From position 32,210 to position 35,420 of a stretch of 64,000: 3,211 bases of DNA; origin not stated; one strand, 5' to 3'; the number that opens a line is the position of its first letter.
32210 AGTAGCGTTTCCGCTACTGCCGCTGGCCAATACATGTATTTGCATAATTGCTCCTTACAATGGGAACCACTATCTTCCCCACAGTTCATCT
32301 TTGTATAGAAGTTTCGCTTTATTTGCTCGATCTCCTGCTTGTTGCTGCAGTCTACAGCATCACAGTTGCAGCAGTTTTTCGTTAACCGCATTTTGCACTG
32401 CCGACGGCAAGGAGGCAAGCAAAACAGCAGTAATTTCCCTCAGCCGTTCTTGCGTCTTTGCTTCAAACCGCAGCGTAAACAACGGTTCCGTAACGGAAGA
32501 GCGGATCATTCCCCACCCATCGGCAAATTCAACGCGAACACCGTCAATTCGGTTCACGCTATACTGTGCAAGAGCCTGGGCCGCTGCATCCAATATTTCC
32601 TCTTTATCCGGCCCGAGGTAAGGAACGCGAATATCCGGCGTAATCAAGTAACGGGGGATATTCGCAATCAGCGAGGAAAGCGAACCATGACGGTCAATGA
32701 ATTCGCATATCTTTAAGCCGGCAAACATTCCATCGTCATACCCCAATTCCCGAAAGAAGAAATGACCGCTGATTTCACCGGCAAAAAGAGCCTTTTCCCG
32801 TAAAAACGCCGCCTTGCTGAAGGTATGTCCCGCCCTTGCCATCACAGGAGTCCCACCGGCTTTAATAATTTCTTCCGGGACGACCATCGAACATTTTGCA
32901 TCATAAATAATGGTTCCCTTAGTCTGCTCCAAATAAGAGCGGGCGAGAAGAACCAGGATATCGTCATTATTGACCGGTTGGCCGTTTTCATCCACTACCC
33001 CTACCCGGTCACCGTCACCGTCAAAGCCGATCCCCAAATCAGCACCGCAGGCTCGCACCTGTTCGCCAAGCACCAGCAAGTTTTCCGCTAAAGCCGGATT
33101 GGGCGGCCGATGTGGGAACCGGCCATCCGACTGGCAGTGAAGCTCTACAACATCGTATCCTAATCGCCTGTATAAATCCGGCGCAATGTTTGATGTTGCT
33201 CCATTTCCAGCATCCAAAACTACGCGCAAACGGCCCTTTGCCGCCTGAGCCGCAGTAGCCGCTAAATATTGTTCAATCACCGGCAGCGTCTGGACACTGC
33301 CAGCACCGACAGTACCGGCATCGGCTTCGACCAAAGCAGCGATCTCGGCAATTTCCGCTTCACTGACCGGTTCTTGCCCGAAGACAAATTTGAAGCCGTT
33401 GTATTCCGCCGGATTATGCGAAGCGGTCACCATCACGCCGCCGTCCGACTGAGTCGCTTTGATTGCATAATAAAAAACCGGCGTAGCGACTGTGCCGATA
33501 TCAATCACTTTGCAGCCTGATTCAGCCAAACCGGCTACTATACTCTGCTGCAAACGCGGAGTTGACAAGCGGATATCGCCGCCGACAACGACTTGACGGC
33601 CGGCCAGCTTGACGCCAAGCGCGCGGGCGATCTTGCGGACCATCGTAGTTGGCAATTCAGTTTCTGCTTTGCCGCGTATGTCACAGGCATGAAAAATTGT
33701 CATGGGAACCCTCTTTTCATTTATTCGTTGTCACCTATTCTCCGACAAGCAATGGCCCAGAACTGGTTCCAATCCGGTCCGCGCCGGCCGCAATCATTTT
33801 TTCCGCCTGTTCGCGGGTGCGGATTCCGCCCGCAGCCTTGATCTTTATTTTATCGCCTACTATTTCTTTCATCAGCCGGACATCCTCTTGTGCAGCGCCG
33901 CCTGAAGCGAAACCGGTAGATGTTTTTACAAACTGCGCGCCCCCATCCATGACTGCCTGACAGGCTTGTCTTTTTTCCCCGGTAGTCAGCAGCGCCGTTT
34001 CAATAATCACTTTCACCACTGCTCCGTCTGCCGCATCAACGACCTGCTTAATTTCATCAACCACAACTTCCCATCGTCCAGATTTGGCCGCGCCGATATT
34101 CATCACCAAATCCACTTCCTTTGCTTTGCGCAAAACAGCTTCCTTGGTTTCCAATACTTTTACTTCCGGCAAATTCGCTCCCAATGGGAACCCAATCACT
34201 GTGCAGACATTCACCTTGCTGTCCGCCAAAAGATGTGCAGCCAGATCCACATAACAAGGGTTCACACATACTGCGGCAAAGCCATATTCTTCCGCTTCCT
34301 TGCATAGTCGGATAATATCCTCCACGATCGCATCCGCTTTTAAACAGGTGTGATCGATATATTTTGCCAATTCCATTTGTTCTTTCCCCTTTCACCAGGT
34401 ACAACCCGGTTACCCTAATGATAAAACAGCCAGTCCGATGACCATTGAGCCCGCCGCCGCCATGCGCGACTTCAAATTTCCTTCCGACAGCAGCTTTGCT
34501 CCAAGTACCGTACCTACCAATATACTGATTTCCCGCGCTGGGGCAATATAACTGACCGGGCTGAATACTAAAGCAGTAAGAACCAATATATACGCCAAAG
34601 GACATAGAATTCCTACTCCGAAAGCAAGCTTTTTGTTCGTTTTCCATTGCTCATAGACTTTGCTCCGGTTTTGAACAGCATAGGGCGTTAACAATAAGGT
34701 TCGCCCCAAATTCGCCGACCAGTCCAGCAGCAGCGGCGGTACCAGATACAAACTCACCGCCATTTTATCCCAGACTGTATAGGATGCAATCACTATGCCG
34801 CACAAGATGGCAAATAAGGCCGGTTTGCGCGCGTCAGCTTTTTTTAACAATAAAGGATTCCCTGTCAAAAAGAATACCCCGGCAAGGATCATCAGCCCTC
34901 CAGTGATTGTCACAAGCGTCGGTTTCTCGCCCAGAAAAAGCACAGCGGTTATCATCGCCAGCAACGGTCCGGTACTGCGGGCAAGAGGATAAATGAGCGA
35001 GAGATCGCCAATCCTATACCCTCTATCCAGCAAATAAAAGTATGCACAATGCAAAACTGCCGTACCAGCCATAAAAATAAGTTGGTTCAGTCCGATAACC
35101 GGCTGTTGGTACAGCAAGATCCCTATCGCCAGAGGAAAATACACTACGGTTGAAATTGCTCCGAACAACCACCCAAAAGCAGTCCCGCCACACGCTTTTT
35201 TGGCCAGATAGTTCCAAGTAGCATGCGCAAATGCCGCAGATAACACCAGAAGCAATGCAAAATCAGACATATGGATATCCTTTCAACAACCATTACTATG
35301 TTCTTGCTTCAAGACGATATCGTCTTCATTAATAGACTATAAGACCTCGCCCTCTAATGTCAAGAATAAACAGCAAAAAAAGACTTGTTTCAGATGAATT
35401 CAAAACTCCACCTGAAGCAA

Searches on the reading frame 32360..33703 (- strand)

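Call 4: search_protein_families(library=pfam, proteins=[window:32360-33703:-])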
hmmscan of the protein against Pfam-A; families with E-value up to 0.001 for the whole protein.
window:32360-33703:- (447 aa): 4 families
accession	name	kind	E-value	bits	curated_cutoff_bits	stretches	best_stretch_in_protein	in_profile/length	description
PF02878.22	PGM_PMM_I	-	1.1e-33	116.3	22.5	1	3-127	3-133/138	Phosphoglucomutase/phosphomannomutase, alpha/beta/alpha domain I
PF02879.22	PGM_PMM_II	-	6.6e-26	91.3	29.3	1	152-241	13-103/103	Phosphoglucomutase/phosphomannomutase, alpha/beta/alpha domain II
PF02880.22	PGM_PMM_III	-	3.7e-17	63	20.7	1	246-351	2-114/115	Phosphoglucomutase/phosphomannomutase, alpha/beta/alpha domain III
PF00408.26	PGM_PMM_IV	-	2.5e-08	34.3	23.1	1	375-426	12-63/68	Phosphoglucomutase/phosphomannomutase, C-terminal domain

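Call 5: search_protein_families(library=ncbifam, proteins=[window:32360-33703:-])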
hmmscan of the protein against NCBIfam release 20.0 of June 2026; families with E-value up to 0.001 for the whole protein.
window:32360-33703:- (447 aa): 6 families
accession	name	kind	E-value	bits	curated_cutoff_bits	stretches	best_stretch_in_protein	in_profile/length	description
TIGR03990.1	Arch_GlmM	equivalog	5.6e-105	351.8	439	1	2-426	2-438/444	phosphoglucosamine mutase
NF046027.1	PhglucPhmanMutPgmG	equivalog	3.1e-98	329.4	600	1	2-432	8-450/460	phosphoglucomutase/phosphomannomutase PgmG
NF007088.0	PRK09542.1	equivalog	2.5e-82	277.3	618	1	2-430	10-451/456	phosphomannomutase/phosphoglucomutase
NF011943.0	PRK15414.1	subfamily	2.4e-65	221.3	801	1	1-426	4-447/456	phosphomannomutase CpsG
TIGR01455.1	glmM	equivalog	2.6e-57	194.5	447.55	1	8-426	5-434/442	phosphoglucosamine mutase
NF005737.0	PRK07564.1-1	equivalog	1.2e-09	37.4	378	1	25-102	41-120/543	alpha-D-glucose phosphate-specific phosphoglucomutase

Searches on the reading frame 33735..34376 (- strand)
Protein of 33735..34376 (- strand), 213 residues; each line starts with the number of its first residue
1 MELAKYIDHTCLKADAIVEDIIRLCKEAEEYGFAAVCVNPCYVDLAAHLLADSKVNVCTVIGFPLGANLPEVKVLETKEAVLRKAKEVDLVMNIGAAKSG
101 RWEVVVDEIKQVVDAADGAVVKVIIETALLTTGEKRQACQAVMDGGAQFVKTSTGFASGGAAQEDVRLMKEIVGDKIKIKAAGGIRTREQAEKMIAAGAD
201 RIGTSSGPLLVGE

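Call 4: search_protein_families(library=pfam, proteins=[window:33735-34376:-])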
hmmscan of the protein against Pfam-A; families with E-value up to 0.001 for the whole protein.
window:33735-34376:- (213 aa): 3 families
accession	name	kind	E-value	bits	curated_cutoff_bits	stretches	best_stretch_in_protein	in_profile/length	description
PF01791.15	DeoC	-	3.3e-17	63.3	23.8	1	5-205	4-221/229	DeoC/LacD family aldolase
PF00977.27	His_biosynth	-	0.0005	20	23.6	1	157-205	53-102/228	Histidine biosynthesis protein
PF01645.23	Glu_synthase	-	0.00068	19.4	20.4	0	161-210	260-309/369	Conserved region in glutamate synthase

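Call 5: search_protein_families(library=ncbifam, proteins=[window:33735-34376:-])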
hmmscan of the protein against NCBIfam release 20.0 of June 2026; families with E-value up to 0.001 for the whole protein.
window:33735-34376:- (213 aa): 2 families
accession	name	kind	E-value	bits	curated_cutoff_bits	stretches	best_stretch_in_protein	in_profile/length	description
TIGR00126.1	deoC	equivalog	1.9e-84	282.4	117.3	1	2-207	1-206/211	deoxyribose-phosphate aldolase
TIGR01768.1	GGGP-family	subfamily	2.1e-05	24.2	113.25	1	159-202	159-205/224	geranylgeranylglyceryl phosphate synthase family protein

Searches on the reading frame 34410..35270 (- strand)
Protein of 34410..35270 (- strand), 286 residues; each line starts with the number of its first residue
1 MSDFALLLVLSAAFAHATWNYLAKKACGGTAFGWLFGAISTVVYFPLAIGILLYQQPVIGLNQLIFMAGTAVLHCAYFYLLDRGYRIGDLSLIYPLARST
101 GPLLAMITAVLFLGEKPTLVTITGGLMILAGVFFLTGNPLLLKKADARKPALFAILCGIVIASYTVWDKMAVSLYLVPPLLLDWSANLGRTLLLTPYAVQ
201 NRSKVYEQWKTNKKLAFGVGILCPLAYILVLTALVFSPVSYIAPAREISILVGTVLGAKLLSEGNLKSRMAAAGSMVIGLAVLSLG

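Call 4: search_protein_families(library=pfam, proteins=[window:34410-35270:-])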
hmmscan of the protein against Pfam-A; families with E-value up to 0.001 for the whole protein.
window:34410-35270:- (286 aa): 1 family
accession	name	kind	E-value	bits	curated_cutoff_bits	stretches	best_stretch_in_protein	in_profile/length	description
PF00892.27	EamA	-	7.5e-17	62.3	28.2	2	4-136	2-134/135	EamA-like transporter family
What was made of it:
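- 34410..35270 (-): EamA-family permease; a candidate but unproven transporter for the pathway, probably separately transcribed. Pfam EamA 62 bits (call 4).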

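Call 5: search_protein_families(library=ncbifam, proteins=[window:34410-35270:-])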
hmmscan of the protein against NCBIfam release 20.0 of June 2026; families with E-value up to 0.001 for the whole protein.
window:34410-35270:- (286 aa): 1 family
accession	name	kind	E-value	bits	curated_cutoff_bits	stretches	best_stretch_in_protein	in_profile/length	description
TIGR03340.1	phn_DUF6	hypoth_equivalog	7.1e-29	101.3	288.15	1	5-282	2-280/281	phosphonate utilization associated putative membrane protein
